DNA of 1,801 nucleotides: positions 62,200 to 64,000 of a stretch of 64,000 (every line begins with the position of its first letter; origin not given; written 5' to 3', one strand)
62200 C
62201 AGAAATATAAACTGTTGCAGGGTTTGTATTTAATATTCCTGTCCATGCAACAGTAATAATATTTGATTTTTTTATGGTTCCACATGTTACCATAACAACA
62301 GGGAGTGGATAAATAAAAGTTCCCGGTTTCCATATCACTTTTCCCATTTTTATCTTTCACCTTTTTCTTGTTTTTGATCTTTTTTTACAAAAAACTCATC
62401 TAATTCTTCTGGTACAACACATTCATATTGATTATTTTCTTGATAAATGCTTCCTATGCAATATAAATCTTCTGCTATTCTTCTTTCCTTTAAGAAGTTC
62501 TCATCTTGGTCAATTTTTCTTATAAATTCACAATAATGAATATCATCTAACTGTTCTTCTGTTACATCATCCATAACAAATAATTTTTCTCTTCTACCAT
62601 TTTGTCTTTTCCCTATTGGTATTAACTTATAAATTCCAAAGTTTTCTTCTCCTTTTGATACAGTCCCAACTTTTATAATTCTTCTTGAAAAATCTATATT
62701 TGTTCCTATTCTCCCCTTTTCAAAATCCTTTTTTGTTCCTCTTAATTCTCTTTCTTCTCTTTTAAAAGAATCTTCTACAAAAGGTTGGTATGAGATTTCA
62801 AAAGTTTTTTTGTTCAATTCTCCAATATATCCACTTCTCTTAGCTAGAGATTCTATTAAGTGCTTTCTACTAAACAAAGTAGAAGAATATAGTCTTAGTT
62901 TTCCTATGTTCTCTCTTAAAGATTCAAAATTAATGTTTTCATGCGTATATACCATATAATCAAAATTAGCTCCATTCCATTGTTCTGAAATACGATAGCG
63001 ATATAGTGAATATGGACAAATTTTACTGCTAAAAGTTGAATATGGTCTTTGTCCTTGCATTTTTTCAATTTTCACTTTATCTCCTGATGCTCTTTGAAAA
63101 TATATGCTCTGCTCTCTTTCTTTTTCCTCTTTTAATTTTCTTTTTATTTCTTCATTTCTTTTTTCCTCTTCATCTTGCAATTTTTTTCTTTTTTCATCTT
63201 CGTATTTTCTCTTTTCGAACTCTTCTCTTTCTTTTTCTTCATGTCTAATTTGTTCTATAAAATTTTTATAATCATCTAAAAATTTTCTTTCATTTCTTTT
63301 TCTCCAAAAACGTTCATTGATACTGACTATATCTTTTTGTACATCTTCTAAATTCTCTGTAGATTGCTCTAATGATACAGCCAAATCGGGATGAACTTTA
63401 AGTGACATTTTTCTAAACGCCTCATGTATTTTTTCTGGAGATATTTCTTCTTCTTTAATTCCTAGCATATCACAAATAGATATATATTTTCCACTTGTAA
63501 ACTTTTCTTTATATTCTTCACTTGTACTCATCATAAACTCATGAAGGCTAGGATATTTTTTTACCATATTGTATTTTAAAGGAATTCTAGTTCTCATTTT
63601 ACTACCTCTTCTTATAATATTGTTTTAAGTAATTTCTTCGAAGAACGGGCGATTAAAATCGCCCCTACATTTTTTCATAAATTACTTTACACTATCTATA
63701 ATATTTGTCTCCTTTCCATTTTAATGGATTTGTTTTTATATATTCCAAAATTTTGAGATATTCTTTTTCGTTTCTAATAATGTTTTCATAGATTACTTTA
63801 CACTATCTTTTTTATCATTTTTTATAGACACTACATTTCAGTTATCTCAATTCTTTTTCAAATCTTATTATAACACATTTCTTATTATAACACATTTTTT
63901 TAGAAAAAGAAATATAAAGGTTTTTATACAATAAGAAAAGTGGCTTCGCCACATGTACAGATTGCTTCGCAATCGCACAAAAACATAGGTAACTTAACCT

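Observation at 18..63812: GTAG-headed GC-rich hairpin repeat family (REP-like), at least 9 copies, all in one orientation, in a very AT-rich Clostridia genome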

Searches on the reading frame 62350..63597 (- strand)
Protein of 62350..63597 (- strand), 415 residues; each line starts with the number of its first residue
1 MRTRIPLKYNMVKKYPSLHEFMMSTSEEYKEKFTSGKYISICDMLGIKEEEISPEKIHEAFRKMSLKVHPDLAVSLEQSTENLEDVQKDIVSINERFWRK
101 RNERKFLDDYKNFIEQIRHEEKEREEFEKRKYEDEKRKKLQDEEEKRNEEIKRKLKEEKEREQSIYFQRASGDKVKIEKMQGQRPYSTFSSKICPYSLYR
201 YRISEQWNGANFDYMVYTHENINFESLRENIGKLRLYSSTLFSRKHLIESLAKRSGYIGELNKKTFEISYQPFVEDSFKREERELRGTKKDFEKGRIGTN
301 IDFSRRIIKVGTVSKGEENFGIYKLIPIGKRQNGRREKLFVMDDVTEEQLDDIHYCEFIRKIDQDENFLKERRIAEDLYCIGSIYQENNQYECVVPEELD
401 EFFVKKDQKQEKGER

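Call 21: find_encoding_contigs(protein=window:62350-63597:-, flank=10000, max_places=6)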
Protein window:62350-63597:- (415 aa): 22 contigs read that carry it; 6 places shown.
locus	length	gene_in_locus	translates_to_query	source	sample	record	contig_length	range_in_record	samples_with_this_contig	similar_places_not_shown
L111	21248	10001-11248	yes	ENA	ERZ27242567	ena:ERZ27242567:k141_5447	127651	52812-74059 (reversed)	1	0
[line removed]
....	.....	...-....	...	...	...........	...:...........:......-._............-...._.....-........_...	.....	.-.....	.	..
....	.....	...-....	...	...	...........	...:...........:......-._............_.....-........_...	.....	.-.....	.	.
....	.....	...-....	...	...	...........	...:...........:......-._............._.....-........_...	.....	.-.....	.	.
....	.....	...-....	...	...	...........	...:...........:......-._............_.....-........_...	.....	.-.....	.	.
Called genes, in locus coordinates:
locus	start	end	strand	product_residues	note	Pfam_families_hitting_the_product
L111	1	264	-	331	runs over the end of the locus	-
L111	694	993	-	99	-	-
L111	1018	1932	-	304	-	PF01551:Peptidase_M23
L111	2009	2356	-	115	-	-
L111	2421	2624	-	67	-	PF06866:DUF1256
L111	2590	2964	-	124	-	PF06866:DUF1256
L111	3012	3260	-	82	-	-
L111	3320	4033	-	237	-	PF01048:PNP_UDP_1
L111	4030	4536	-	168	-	-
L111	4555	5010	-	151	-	PF00692:dUTPase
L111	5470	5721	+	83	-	PF04023:FeoA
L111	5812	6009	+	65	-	PF00830:Ribosomal_L28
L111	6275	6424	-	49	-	-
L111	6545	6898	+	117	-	PF00730:HhH-GPD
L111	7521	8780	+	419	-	PF26514:DUF8173 (weak)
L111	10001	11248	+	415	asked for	-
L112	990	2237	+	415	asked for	-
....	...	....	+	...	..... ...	-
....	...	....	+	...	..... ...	-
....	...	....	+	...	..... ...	-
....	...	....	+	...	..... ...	-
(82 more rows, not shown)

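Call 93: find_homologous_proteins(query=window:62350-63597:-, max_evalue=1e-20)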
Query window:62350-63597:- (415 aa): 6 proteins with E <= 1e-20 among 5485 candidates.
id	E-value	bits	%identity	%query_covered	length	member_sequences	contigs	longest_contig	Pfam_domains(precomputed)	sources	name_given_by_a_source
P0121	1.4e-267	905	100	100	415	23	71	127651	-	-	-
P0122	2.0e-235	799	86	100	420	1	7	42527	PF00226.37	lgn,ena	-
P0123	8.1e-233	791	87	100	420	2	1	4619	PF00226.37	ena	-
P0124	2.0e-222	756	82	100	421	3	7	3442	PF00226.37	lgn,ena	-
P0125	6.5e-217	738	80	100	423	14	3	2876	PF00226.37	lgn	-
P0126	6.2e-200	682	88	85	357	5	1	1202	-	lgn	-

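Call 94: find_encoding_contigs(protein=P0122, flank=6000, max_places=4)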
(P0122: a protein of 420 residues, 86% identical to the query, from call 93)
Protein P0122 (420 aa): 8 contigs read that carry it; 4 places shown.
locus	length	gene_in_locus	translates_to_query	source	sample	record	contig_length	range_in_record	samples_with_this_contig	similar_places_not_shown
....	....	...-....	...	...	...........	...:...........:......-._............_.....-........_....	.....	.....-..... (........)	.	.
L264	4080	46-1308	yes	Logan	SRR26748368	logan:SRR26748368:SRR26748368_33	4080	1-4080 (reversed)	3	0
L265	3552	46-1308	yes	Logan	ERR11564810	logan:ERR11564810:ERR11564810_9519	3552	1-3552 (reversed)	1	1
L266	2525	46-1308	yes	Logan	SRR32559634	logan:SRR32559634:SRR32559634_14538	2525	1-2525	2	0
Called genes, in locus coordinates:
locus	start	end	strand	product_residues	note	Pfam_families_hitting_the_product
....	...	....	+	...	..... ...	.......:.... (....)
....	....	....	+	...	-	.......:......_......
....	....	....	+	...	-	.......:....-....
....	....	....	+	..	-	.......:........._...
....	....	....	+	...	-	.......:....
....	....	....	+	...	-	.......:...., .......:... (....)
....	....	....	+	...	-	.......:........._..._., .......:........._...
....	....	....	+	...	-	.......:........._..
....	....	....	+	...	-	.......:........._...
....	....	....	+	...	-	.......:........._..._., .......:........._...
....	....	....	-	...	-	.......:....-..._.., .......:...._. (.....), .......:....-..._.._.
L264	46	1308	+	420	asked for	PF00226:DnaJ (weak)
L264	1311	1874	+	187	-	PF01613:Flavin_Reduct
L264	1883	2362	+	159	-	PF04892:VanZ-LLP1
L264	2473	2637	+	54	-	PF00471:Ribosomal_L33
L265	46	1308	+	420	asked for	PF00226:DnaJ (weak)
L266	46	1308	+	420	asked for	PF00226:DnaJ (weak)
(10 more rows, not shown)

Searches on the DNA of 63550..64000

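Call 53: search_rna_families(source=window, start=63550, end=64000, threshold=evalue, max_evalue=5)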
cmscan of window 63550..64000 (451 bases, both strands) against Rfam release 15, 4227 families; matches with E-value up to 5: 2.
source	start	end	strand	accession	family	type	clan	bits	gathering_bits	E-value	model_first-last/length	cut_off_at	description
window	63613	63683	-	RF02434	SpF39_sRNA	Gene; sRNA;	-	20.9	60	3.8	1-109/109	no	Streptococcus sRNA SpF39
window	63844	63874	-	RF01319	CRISPR-DR6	Gene; CRISPR;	-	17.2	39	0.84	1-30/30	no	CRISPR RNA direct repeat element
